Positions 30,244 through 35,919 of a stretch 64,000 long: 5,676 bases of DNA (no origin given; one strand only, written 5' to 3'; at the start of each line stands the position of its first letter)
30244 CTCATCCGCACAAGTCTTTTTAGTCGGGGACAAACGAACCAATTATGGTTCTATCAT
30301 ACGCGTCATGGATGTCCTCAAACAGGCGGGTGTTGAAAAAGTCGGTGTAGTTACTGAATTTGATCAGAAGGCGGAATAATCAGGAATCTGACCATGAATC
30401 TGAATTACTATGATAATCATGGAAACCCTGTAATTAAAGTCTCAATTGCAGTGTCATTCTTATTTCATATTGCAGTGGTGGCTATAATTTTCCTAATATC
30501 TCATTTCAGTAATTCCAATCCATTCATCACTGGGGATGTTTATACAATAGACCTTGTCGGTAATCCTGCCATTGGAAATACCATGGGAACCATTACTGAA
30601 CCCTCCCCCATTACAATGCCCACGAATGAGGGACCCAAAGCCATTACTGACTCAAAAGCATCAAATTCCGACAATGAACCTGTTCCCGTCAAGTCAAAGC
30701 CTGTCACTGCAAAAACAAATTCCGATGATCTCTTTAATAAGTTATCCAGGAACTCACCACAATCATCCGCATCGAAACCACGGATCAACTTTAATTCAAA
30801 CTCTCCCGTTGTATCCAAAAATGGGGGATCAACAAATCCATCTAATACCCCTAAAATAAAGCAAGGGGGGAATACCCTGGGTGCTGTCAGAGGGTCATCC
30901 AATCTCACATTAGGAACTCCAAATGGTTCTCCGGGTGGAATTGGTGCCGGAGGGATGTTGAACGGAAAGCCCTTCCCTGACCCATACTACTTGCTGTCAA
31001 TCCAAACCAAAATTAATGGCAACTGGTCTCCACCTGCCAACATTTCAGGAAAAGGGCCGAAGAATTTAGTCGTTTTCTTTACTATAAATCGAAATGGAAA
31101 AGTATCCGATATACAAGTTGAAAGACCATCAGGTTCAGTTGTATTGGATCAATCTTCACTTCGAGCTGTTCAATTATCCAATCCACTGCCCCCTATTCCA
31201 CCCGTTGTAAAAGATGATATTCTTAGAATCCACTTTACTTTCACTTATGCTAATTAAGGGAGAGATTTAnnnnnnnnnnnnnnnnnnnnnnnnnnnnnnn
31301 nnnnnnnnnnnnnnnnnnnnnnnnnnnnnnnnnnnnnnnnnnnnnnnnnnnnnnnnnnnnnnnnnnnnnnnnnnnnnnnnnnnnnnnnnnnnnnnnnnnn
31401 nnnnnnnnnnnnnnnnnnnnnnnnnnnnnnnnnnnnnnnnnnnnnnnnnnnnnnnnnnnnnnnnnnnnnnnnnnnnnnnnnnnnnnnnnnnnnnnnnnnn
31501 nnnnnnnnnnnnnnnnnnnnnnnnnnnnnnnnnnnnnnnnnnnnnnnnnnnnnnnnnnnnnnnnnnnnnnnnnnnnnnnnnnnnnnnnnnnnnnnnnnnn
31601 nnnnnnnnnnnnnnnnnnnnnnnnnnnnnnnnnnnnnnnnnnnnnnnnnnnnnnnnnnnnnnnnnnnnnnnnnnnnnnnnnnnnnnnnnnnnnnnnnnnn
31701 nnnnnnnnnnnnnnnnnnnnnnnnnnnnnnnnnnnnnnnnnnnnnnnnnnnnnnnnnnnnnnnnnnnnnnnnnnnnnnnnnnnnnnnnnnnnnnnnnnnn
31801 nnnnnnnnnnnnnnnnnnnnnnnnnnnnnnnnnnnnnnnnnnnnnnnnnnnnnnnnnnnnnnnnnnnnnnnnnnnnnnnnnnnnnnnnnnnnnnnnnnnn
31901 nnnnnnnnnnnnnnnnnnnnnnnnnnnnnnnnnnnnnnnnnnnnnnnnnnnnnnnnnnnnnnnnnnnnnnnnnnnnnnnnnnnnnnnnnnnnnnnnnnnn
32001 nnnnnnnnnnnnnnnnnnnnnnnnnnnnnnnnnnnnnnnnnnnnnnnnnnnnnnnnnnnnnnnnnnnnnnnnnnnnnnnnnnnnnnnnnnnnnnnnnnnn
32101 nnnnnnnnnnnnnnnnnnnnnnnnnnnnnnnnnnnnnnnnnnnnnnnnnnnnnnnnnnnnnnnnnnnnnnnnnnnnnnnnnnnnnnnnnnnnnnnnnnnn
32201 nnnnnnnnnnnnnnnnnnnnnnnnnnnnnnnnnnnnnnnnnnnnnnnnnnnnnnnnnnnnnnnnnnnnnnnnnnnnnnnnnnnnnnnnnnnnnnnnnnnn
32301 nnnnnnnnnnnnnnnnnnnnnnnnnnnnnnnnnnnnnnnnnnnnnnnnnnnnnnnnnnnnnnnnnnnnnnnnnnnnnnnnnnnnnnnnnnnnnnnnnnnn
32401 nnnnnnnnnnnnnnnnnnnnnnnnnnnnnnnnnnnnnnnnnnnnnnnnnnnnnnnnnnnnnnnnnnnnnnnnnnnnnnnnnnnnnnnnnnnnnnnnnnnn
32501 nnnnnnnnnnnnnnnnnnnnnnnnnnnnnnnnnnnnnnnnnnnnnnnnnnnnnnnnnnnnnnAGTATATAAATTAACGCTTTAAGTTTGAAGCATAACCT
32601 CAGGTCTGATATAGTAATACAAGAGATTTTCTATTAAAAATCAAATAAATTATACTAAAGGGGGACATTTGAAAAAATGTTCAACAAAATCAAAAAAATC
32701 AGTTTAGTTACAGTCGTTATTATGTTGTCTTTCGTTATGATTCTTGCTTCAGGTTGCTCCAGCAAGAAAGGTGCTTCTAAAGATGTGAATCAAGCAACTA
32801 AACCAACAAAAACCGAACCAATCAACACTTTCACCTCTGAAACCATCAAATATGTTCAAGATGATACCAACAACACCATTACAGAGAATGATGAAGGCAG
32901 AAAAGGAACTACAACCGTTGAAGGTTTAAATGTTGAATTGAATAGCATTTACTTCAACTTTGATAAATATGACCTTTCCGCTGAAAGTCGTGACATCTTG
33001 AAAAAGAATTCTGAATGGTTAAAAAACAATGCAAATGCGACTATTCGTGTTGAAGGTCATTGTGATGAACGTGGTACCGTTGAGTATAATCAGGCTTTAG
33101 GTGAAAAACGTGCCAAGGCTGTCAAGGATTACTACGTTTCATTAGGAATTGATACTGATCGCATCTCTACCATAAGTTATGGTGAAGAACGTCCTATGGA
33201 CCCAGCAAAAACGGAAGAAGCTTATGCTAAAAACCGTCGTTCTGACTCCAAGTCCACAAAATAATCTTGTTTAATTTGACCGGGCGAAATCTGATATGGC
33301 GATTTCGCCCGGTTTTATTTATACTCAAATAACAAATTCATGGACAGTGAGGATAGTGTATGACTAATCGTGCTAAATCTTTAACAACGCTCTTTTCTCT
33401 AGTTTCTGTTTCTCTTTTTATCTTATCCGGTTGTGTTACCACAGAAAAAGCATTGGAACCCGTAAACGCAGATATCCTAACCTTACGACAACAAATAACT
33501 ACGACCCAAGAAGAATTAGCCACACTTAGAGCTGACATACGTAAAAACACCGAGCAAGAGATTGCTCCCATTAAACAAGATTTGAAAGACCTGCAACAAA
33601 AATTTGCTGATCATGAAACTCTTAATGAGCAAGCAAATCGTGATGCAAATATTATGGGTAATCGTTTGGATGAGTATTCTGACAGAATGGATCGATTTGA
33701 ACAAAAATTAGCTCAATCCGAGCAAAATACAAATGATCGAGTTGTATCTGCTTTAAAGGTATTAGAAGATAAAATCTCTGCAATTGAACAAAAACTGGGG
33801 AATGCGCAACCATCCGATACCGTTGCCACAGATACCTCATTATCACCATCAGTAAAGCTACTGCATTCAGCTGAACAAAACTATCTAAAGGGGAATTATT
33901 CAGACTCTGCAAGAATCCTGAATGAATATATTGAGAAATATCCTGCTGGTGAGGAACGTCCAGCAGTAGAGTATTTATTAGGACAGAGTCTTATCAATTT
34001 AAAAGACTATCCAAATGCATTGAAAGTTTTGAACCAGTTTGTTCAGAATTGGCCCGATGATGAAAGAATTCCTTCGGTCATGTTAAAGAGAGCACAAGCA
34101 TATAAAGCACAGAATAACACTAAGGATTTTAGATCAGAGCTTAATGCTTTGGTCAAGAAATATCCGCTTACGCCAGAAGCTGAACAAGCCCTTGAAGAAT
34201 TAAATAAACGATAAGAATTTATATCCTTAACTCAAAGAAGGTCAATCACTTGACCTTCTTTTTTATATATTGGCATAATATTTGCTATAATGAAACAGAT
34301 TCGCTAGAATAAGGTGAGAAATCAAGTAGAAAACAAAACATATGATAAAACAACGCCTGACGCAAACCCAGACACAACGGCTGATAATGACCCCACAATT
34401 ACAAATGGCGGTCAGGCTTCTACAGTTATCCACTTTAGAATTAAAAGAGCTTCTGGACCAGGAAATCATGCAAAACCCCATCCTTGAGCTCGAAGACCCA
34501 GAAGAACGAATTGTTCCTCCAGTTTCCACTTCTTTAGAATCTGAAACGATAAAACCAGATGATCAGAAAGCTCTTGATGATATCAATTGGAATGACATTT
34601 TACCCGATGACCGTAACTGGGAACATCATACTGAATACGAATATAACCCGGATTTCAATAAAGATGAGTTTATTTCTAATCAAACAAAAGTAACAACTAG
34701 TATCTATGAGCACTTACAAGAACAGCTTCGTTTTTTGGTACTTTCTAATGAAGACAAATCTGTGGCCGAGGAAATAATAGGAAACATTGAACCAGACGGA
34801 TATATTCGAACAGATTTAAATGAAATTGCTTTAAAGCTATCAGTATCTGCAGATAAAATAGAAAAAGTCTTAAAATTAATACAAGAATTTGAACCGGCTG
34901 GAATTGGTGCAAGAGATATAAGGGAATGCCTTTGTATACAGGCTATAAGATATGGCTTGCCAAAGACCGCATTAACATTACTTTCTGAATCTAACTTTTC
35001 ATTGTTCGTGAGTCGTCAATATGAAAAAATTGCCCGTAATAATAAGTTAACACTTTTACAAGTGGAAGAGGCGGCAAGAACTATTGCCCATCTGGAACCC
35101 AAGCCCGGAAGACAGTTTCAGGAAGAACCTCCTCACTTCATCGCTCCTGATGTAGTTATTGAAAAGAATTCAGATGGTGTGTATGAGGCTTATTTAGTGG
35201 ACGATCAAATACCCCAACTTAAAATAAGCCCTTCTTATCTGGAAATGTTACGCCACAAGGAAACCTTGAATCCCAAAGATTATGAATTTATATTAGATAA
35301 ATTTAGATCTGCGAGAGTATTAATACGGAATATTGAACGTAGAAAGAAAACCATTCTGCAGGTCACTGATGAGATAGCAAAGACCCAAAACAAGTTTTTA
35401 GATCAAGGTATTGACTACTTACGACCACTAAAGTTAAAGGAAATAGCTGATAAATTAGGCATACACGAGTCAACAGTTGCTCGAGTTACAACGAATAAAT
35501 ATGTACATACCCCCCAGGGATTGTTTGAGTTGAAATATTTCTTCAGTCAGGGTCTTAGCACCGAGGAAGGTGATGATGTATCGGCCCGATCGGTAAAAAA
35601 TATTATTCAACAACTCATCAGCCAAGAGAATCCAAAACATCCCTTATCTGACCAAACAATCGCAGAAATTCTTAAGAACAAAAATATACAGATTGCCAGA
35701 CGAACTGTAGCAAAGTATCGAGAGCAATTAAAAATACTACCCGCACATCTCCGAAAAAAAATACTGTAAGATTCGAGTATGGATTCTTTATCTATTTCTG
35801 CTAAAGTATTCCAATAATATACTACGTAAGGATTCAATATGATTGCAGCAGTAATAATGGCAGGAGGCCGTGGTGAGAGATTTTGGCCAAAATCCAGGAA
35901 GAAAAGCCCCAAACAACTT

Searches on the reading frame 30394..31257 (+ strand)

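Call 48: search_protein_families(library=pfam, proteins=[window:30394-31257:+], max_evalue=0.00001)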
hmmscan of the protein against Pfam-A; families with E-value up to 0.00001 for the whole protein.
window:30394-31257:+ (287 aa): 2 families
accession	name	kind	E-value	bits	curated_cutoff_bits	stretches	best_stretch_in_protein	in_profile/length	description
PF13103.11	TonB_2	-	3.8e-14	53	22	1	199-283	4-85/85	TonB C terminal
PF03544.19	TonB_C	-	1.6e-06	28.9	24.6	1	226-281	19-73/79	Gram-negative bacterial TonB protein C-terminal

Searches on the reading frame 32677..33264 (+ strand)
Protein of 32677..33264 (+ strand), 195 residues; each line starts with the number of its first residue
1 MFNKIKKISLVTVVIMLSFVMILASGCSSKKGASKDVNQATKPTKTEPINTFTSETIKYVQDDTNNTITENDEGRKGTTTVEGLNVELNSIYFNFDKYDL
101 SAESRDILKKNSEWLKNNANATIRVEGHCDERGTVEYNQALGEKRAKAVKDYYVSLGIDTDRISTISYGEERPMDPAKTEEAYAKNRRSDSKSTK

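Call 48: search_protein_families(library=pfam, proteins=[window:32677-33264:+], max_evalue=0.00001)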
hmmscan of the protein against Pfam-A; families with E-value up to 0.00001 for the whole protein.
window:32677-33264:+ (195 aa): 1 family
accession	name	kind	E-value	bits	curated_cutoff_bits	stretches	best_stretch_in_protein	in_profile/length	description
PF00691.25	OmpA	-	4.5e-26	91.5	27.2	1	92-187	1-98/98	OmpA family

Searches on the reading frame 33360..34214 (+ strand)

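Call 48: search_protein_families(library=pfam, proteins=[window:33360-34214:+], max_evalue=0.00001)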
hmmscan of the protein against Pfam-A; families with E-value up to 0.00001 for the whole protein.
window:33360-34214:+ (284 aa): 5 families
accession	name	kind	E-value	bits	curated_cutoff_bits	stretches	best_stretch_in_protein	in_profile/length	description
PF13174.12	TPR_6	-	1.7e-12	47.5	26.3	0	205-233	4-32/33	Tetratricopeptide repeat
PF13428.12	TPR_14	-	4.2e-10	39.7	23.5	0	241-278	4-41/44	Tetratricopeptide repeat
PF14559.12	TPR_19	-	2.2e-06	28.3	25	0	177-236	4-60/68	Tetratricopeptide repeat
PF13525.12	YfiO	-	2.2e-06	28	25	1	166-281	7-133/203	Outer membrane lipoprotein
PF13432.12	TPR_16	-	4.8e-06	27.4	32.7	0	178-234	11-64/65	Tetratricopeptide repeat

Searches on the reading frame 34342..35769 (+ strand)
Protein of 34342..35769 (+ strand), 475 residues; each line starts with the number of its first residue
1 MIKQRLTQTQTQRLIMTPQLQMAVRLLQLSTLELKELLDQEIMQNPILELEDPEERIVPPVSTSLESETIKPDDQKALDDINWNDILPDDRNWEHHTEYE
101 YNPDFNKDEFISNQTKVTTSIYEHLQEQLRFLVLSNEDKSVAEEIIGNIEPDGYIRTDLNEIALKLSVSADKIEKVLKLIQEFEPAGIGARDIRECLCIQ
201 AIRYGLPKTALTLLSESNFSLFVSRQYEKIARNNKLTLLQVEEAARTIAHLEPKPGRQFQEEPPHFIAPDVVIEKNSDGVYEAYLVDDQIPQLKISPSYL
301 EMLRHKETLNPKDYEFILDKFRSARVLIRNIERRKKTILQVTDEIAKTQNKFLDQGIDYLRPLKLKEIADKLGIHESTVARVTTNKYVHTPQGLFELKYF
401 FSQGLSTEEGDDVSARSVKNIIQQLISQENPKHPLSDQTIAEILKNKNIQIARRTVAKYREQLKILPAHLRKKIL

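Call 48: search_protein_families(library=pfam, proteins=[window:34342-35769:+], max_evalue=0.00001)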
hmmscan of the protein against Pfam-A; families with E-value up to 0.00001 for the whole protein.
window:34342-35769:+ (475 aa): 3 families
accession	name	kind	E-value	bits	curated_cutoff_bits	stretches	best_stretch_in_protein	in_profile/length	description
PF04552.19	Sigma54_DBD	-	3.9e-60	202.7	22.8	1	316-472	3-159/160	Sigma-54, DNA binding domain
PF04963.19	Sigma54_CBD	-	3.9e-53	180.4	22.9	1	112-299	3-185/185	Sigma-54 factor, core binding domain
PF00309.25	Sigma54_AID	-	1e-14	54.5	23.8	1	5-50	1-46/46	Sigma-54 factor, Activator interacting domain (AID)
